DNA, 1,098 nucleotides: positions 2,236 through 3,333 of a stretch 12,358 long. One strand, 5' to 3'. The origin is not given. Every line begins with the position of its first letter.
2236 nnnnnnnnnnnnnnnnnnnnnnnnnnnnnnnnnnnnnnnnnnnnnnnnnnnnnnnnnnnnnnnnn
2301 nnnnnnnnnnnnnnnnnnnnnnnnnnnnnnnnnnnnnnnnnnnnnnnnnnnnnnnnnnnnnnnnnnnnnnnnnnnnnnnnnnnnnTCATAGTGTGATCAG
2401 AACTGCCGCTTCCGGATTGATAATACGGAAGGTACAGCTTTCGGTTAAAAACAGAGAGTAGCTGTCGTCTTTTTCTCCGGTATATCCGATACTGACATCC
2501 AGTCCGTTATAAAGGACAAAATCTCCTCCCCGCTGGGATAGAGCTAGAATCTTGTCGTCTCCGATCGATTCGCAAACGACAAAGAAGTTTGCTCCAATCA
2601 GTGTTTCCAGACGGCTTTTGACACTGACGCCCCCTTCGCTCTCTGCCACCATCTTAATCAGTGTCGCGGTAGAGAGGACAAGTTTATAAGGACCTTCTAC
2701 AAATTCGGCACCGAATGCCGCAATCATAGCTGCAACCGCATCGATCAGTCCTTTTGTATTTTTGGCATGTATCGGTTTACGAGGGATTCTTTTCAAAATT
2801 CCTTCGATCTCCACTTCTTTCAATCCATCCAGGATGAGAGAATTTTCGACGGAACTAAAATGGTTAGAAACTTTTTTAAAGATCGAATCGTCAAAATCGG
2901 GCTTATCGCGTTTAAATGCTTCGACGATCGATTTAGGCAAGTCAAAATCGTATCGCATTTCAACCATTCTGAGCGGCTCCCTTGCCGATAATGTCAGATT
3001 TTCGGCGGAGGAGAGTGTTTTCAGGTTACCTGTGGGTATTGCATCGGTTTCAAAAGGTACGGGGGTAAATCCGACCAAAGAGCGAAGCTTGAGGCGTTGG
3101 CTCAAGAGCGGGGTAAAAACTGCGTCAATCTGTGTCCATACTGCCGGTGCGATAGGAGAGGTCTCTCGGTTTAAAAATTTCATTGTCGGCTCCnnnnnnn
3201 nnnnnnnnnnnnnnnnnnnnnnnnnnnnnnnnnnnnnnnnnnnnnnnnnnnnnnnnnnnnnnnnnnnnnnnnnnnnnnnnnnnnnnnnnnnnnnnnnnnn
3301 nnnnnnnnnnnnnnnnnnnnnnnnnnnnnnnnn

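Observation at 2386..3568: Complete Family-1 encapsulin nanocompartment operon: EncFtn cargo with GxLKIG targeting peptide plus HK97-fold shell gene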

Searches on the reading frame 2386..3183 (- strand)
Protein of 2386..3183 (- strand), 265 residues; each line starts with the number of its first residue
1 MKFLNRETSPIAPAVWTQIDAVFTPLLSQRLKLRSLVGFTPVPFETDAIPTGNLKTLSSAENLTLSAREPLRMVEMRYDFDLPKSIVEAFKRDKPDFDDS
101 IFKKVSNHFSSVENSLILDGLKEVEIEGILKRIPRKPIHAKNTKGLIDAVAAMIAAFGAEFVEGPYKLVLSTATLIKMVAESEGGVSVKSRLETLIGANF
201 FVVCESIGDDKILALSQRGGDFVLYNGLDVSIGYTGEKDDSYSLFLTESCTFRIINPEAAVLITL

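Call 3: search_protein_families(library=pfam, proteins=[window:2386-3183:-], max_evalue=0.01)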
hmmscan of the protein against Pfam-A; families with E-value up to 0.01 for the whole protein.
window:2386-3183:- (265 aa): 1 family
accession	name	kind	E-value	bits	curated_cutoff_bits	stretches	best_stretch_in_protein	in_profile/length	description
PF04454.18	Linocin_M18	-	1e-40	140.1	24.3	1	1-251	1-253/253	Encapsulating protein for peroxidase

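Call 4: search_protein_families(library=ncbifam, proteins=[window:2386-3183:-], max_evalue=0.01)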
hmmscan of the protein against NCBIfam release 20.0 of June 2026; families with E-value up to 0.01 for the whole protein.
window:2386-3183:- (265 aa): 1 family
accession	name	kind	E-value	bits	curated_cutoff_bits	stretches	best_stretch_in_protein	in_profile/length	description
NF041155.2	encap_f1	equivalog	2.3e-43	148.5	100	1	4-262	1-260/261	family 1 encapsulin nanocompartment shell protein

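Call 5: search_solved_structures(query=window:2386-3183:-, max_evalue=0.001, show_alignments=2)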
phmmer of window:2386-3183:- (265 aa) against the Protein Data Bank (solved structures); distinct sequences matched with E-value up to 0.001: 23.
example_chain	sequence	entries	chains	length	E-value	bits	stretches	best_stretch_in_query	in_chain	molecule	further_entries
3dkt_A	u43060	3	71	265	1.1e-33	120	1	1-263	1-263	Maritimacin | Type 1 encapsulin shell protein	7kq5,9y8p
7lik_A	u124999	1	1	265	1.1e-33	120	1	1-263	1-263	Maritimacin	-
7lij_A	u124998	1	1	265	1.1e-33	120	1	1-263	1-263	Maritimacin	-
7k5w_A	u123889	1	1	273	1.2e-33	119.8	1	1-263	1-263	Maritimacin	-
7mu1_A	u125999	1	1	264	1.3e-33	119.7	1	1-263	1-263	Maritimacin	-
7lil_A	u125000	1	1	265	1.7e-32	116.1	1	1-263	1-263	Maritimacin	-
7lis_A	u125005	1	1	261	2.4e-31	112.3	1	1-263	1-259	Maritimacin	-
7lim_A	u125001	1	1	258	3.5e-30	108.5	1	1-263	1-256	Maritimacin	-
6wkv_A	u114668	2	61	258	5.2e-30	108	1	1-263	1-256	Encapsulin | Maritimacin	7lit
7lii_A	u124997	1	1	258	8e-30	107.3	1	1-263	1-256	Maritimacin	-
9e5e_A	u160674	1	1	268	1.7e-25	93.1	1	2-262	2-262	Bacteriocin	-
7odw_A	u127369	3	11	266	5.3e-25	91.5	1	2-262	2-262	Linocin_M18 bacteriocin protein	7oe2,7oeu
6i9g_A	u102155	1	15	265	5.8e-25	91.4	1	3-264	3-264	Linocin-M18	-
7bcv_A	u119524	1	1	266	3.3e-24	88.9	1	4-264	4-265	Linocin-M18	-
8dn9_A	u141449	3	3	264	1.5e-23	86.7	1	2-263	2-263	29 kDa antigen cfp29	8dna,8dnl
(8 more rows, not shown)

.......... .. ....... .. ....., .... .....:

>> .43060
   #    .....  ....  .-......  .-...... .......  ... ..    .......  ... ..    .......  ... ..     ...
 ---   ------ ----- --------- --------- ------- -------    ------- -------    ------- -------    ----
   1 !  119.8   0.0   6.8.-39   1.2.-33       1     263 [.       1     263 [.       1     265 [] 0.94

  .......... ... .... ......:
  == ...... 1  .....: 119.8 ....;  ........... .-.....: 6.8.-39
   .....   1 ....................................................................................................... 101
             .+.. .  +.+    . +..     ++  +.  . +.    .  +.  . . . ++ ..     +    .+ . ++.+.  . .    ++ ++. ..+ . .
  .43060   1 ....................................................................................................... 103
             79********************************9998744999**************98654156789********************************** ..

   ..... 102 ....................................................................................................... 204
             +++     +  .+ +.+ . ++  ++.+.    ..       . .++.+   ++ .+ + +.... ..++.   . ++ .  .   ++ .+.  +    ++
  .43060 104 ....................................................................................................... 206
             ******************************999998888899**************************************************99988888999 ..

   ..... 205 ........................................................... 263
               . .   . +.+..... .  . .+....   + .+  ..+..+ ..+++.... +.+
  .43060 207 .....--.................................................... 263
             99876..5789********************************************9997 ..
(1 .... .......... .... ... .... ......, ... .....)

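Call 8: find_encoding_contigs(protein=window:2386-3183:-, flank=10000, max_places=6)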
Protein window:2386-3183:- (265 aa): 4 contigs read that carry it; 4 places shown.
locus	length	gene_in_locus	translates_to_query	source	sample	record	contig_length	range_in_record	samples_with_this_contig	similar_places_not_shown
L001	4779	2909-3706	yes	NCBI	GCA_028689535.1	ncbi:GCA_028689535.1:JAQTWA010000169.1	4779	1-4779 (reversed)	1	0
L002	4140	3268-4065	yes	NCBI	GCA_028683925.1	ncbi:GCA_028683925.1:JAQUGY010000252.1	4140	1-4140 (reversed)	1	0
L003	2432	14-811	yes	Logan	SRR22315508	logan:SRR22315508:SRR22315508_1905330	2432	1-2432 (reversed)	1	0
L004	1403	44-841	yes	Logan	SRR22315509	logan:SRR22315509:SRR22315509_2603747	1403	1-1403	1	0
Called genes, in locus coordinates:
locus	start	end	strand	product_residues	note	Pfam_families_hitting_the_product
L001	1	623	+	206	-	PF00990:GGDEF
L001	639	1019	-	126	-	-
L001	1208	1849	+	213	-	-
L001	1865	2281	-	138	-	-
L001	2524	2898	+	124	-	PF22277:EncFtn-like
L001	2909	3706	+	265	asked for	PF04454:Linocin_M18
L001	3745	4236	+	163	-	PF00255:GSHPx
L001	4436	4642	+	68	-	-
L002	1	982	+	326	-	PF00909:Ammonium_transp, PF00990:GGDEF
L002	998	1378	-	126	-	-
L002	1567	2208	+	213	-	-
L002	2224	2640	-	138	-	-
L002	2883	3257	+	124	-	PF22277:EncFtn-like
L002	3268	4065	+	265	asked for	PF04454:Linocin_M18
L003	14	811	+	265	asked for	PF04454:Linocin_M18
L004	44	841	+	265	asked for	PF04454:Linocin_M18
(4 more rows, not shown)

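Call 9: find_related_loci(query=window:2389-3183:-, collection=genome_contigs, flank=6000)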
Query window:2389-3183:- (265 aa) in genome_contigs; peptide patterns used: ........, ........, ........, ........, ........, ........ (x = any residue, [..] = any of these).
48 stretches matched a pattern; 7 encode a relative of the query (tblastn E <= 1e-3); 7 distinct loci.
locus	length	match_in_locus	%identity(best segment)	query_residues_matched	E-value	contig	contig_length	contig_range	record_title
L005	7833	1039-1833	88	1-265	7e-158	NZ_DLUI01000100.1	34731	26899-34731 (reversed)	MAG: Sulfuricurvum kujiense isolate UBA12443 contig_11745, whole genome shotgun sequence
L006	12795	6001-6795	87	1-265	1e-157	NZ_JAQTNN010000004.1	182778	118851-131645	MAG: Sulfuricurvum sp. isolate STA_65 NODE_163_length_182778_cov_51.828361_Sandtown_A, whole genome shotgun sequence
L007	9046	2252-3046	82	1-265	5e-152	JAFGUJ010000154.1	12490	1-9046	MAG: Campylobacterales bacterium isolate ZodW_maxbin.169 k87_10369910, whole genome shotgun sequence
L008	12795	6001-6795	83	1-265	4e-151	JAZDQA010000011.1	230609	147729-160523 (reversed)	MAG: Pseudomonadota bacterium isolate MEGAHIT-group-0.96 k141_3882143, whole genome shotgun sequence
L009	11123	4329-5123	71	1-265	1e-130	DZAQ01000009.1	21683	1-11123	MAG TPA_asm: Sulfurovum sp. isolate SulCav_PC08_66_46_191 SulCav_PC08-66_1672_length_21683_cov_106.492510, whole genome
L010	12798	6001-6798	48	1-265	4e-87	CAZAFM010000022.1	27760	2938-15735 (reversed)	MAG TPA_asm: uncultured Campylobacterales bacterium isolate SRP252850_co1_171 genome assembly, contig: NODE_2959_length_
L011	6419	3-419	87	127-265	1e-79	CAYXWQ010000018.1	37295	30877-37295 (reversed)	MAG TPA_asm: uncultured Sulfuricurvum sp. isolate SRP192927_co3_268 genome assembly, contig: NODE_2014_length_37295_cov_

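Call 15: find_homologous_proteins(query=window:2389-3183:-, max_evalue=1e-10)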
Query window:2389-3183:- (265 aa): 59 proteins with E <= 1e-10 among 1069 candidates.
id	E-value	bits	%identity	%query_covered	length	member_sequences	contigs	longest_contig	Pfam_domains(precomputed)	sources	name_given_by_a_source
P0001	7.6e-162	555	96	100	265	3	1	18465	PF04454.19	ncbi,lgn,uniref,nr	ncbi:family 1 encapsulin nanocompartment shell protein [Sulfuricurvum sp.]|uniref:family 1 encapsuli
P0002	7.2e-151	519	89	100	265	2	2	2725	PF04454.19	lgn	-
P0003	2.1e-146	504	87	100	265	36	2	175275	PF04454.19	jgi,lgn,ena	-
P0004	7.0e-145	499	85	100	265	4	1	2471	PF04454.19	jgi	-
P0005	4.8e-143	493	83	100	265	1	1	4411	PF04454.19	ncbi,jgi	-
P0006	1.1e-142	492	84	100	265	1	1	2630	PF04454.19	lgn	-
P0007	1.1e-141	488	83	100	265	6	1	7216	PF04454.19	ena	-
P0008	1.3e-141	488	84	100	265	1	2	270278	PF04454.19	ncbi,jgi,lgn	-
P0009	3.1e-140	484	82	100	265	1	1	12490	PF04454.19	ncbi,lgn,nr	ncbi:MAG: encapsulin [Campylobacterales bacterium]|nr:encapsulin [Campylobacterales bacterium]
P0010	6.7e-140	483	84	100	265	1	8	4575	PF04454.19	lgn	-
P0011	1.1e-139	482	84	100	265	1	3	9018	PF04454.19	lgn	-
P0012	2.4e-139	481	84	100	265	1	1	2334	PF04454.19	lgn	-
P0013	6.5e-139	479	79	100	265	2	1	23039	PF04454.19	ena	-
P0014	7.9e-139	479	79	100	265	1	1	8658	PF04454.19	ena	-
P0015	1.2e-138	479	83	100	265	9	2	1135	PF04454.19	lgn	-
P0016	2.2e-137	474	82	100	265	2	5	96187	PF04454.19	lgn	-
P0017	5.4e-131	453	78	100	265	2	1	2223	PF04454.19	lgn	-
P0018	2.5e-122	425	72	100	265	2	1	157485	PF04454.19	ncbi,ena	-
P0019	2.0e-119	416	71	100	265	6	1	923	PF04454.19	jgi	jgi:uncharacterized linocin/CFP29 family protein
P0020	2.4e-118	412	70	100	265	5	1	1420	PF04454.19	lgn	-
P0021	9.2e-118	410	71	100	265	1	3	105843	PF04454.19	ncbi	-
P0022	2.0e-117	409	70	100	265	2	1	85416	PF04454.19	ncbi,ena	-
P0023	5.7e-116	404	69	100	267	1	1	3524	PF04454.19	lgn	-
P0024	1.5e-107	377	63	100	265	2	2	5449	PF04454.19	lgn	-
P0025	5.9e-102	358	62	100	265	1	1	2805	PF04454.19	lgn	-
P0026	6.0e-102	358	61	100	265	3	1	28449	PF04454.19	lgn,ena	-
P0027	1.1e-97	344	82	74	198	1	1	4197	PF04454.19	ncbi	ncbi:MAG: encapsulin, partial [Sulfuricurvum sp.]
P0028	5.5e-80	286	52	100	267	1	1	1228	PF04454.19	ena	-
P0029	1.9e-78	281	49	100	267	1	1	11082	PF04454.19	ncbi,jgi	-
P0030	3.7e-78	280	50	100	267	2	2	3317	PF04454.19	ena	-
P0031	2.3e-77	278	48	100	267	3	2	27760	PF04454.19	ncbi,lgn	ncbi:MAG: family 1 encapsulin nanocompartment shell protein [Campylobacterales bacterium]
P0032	3.9e-75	271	48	100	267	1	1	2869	PF04454.19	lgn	-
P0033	2.3e-74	268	48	100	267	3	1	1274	PF04454.19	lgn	-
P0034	2.5e-74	268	47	100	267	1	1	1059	PF04454.19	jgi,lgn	-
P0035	2.2e-73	265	47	100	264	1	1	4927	PF04454.19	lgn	-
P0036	4.5e-73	264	47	100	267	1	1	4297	PF04454.19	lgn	-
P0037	4.7e-73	264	47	100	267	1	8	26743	PF04454.19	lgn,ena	-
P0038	1.9e-72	262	48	100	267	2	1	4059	PF04454.19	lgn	-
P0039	1.7e-71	259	45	100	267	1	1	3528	PF04454.19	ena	-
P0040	2.0e-71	258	47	100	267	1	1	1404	PF04454.19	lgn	-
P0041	3.2e-71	258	47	100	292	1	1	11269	PF04454.19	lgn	-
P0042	3.6e-71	258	47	100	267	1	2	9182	PF04454.19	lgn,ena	-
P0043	1.1e-70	256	46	100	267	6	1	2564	PF04454.19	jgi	jgi:uncharacterized linocin/CFP29 family protein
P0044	3.2e-70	254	45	100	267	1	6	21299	PF04454.19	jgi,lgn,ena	-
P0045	1.0e-69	253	44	100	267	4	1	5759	PF04454.19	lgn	-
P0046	2.5e-69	252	44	100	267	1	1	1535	PF04454.19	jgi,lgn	-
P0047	3.6e-67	244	46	100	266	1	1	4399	PF04454.19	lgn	-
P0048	1.4e-65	239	45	100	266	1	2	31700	PF05065.20,PF04454.19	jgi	-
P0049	2.6e-65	238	44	100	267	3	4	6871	PF04454.19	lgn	-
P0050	3.2e-65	238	42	100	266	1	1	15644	PF04454.19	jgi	jgi:uncharacterized linocin/CFP29 family protein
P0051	7.4e-65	237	42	100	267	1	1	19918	PF04454.19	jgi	jgi:uncharacterized linocin/CFP29 family protein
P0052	4.5e-63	231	45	100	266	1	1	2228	PF04454.19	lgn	-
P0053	7.0e-63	230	44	100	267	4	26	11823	PF04454.19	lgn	-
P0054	3.3e-62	228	42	100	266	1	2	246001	PF04454.19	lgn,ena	-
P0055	4.5e-23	100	32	100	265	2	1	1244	PF04454.19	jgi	jgi:uncharacterized linocin/CFP29 family protein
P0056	1.2e-22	99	31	99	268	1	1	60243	PF04454.19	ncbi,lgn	-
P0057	3.6e-20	91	30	100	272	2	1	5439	PF04454.19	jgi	jgi:uncharacterized linocin/CFP29 family protein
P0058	4.6e-17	80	29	98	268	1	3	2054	PF04454.19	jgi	-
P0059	6.4e-15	73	26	100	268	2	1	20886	PF04454.19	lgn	-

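Call 30: predict_structure(alignment_id=A2)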
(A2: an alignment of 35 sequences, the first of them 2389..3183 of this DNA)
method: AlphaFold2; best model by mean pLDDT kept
length: 265 residues; sequences in the alignment: 35
mean_pLDDT: 93.7   pTM: 0.88
mean pLDDT of the five models: 93.7, 93.4, 93.2, 92.5, 92.3
residues with pLDDT >= 90: 238; 70-90: 26; 50-70: 1; < 50: 0
segments of 3 or more residues with pLDDT < 50: none
pLDDT, mean of each block of 10 residues (from residue 1): 86 93 92 93 95 93 94 96 94 86 95 96 94 94 94 94 94 95 90 94 94 94 96 96 97 96 96
secondary structure, 60 per line:
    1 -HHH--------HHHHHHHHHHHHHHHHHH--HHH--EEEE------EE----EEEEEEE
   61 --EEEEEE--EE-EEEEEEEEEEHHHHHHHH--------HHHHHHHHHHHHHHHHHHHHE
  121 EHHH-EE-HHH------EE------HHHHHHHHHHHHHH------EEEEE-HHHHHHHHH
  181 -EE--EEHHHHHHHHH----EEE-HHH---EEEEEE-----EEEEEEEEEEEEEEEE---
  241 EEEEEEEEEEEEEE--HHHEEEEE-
elements in order: H13-30 E38-41 E54-60 E63-68 E74-83 H84-91 H100-119 H146-159 E166-170 H172-180 H188-196 E201-203 E211-216 E222-237 E241-254 E260-264

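Call 32: fold_search(model_id=the predicted structure, library=pdb)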
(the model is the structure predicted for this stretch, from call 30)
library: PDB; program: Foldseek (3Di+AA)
matches with E <= 10: 873; with E <= 0.001: 357
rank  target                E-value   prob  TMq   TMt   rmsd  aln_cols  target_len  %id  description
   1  7kq5                  1.4e-26  1.00  0.92  0.92   2.0       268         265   30  Cryo-EM structure of a thermostable encapsulin from T. maritima (released 2021-04-28)
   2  7lis                  3.0e-26  1.00  0.89  0.90   2.3       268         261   29  Thermotoga maritima Encapsulin Nanocompartment Pore Mutant S5D (released 2022-02-09)
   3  7lij                  9.3e-26  1.00  0.86  0.86   2.8       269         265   30  Thermotoga maritima Encapsulin Nanocompartment Pore Mutant S1K (released 2022-02-09)
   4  7bcv                  1.1e-25  1.00  0.91  0.91   2.1       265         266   27  Brevibacterium linens encapsulin structure (released 2022-10-05)
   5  7lit                  1.6e-25  1.00  0.89  0.91   2.2       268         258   30  Thermotoga maritima Encapsulin Nanocompartment Pore Mutant S7G (released 2022-02-09)
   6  9e5e_A                1.6e-25  1.00  0.90  0.89   2.6       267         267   30  Escherichia coli DyP peroxidase-loaded encapsulin shell (released 2025-03-19)
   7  7lik                  2.6e-25  1.00  0.85  0.85   2.9       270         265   30  Thermotoga maritima Encapsulin Nanocompartment Pore Mutant S1R (released 2022-02-09)
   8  6wkv_0                2.9e-25  1.00  0.88  0.90   2.3       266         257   29  Cryo-EM structure of engineered variant of the Encapsulin from Thermotoga maritima (TmE) (released 2021-04-21)
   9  9fna_A                4.5e-25  1.00  0.91  0.91   2.3       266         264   26  CryoEM structure of Encapsulin::tdNfsB with an open pore state (released 2025-03-19)
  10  7oe2_A                4.8e-25  1.00  0.93  0.92   1.9       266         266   28  Model of closed pentamer of the Haliangium ochraceum encapsulin from symmetry expansion of icosahedral single particle (released 2022-02-09)
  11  7odw                  6.2e-25  1.00  0.92  0.92   1.9       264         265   28  Model of Haliangium ochraceum encapsulin from icosahedral single particle reconstruction (released 2022-03-09)
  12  9bkx_C                6.6e-25  1.00  0.91  0.90   2.4       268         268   25  Mycobacterium tuberculosis encapsulin in complex with DyP (released 2024-12-11)
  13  9bkx_D                9.6e-25  1.00  0.91  0.91   2.2       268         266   26  Mycobacterium tuberculosis encapsulin in complex with DyP (released 2024-12-11)
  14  3dkt_A                9.6e-25  1.00  0.92  0.92   2.1       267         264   30  Crystal structure of Thermotoga maritima encapsulin (released 2008-09-02)
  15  7lil                  1.2e-24  1.00  0.85  0.86   2.8       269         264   29  Thermotoga maritima Encapsulin Nanocompartment Pore Mutant SE3 (released 2022-02-09)
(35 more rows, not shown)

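Call 33: search_protein_families(library=pfam, proteins=[L010:5075-5539:-, L006:4831-5442:-, L007:3058-3933:+, L006:6816-7127:+, L005:1945-3084:+], max_evalue=0.001)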
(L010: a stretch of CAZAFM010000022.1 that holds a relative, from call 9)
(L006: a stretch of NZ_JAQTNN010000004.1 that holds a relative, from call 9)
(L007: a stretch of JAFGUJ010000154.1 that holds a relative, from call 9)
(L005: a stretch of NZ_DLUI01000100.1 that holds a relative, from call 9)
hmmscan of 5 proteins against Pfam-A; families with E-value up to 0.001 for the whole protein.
L010:5075-5539:- (154 aa): 1 family
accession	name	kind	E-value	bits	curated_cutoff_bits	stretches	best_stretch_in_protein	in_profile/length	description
PF01475.25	FUR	-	1.6e-24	86.8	23.1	1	27-121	1-98/121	Ferric uptake regulator family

L006:4831-5442:- (203 aa): 3 families
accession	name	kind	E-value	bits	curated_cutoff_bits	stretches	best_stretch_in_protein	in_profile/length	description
PF03358.20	FMN_red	-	6.3e-14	52.3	24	1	12-148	14-144/152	NADPH-dependent FMN reductase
PF02525.22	Flavodoxin_2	-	2.5e-07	31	27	1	1-126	1-147/198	Flavodoxin-like fold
PF00258.30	Flavodoxin_1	-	3.1e-06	27.8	25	1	5-128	1-131/143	Flavodoxin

L007:3058-3933:+ (291 aa): 5 families
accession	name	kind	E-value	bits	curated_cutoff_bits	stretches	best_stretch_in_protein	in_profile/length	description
PF01370.27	Epimerase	-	6.2e-21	75.3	20.9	1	4-209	2-238/240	NAD dependent epimerase/dehydratase family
PF08338.16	DUF1731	-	1.8e-11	44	27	1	237-284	1-47/47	Domain of unknown function (DUF1731)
PF16363.11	GDP_Man_Dehyd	-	1.6e-05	25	27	0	5-34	2-31/332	GDP-mannose 4,6 dehydratase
PF13460.12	NAD_binding_10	-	1.7e-05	25.2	27.2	0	28-113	41-109/184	NAD(P)H-binding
PF01073.25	3Beta_HSD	-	2.6e-05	23.8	22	0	31-106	50-120/280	3-beta hydroxysteroid dehydrogenase/isomerase family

L006:6816-7127:+ (103 aa): 0 families

L005:1945-3084:+ (379 aa): 3 families
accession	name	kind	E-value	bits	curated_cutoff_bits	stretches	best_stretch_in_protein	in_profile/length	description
PF23500.1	DUF7133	-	8.4e-17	62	27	1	33-363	4-346/385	Domain of unknown function (DUF7133)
PF07995.17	GSDH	-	1.4e-16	61.2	25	1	146-303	112-276/332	Glucose / Sorbosone dehydrogenase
PF08450.18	SGL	-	0.0007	19.7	26.3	0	158-219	95-152/246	SMP-30/Gluconolactonase/LRE-like region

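Call 36: find_encoding_contigs(protein=P0018, flank=2500, max_places=1)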
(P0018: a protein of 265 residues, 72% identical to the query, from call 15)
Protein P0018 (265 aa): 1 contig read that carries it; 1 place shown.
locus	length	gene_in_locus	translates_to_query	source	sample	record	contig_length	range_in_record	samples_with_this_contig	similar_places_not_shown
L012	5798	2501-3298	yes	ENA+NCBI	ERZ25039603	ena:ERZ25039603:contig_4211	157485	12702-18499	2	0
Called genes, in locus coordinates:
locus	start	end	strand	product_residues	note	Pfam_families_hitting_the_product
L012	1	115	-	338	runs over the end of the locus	-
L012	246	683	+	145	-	PF00210:Ferritin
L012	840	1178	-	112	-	-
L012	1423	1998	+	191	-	PF13649:Methyltransf_25 (weak)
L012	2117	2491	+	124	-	PF22277:EncFtn-like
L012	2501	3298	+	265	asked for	PF04454:Linocin_M18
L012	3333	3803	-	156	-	PF04074:DUF386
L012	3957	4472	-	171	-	-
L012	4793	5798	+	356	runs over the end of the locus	PF25917:BSH_RND (weak), PF25944:Beta-barrel_RND (weak), PF25954:Beta-barrel_RND_2, PF25967:RND-MFP_C, PF25989:YknX_C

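Call 37: find_encoding_contigs(protein=P0026, flank=2500, max_places=1)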
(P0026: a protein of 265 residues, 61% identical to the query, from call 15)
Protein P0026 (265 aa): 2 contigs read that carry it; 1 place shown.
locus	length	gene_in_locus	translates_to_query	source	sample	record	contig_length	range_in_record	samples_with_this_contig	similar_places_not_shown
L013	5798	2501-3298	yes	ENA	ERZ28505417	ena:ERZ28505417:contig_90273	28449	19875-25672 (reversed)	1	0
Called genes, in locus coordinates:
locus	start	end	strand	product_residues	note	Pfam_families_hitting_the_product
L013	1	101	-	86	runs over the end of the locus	-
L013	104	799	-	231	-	-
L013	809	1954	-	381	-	PF13203:DUF2201_N, PF09967:DUF2201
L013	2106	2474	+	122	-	PF22277:EncFtn-like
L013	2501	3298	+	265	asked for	PF04454:Linocin_M18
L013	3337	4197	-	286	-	PF00989:PAS, PF13188:PAS_8, PF08448:PAS_4, PF13426:PAS_9, PF00990:GGDEF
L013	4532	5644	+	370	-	PF01841:Transglut_core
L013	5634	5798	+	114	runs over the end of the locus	PF02411:MerT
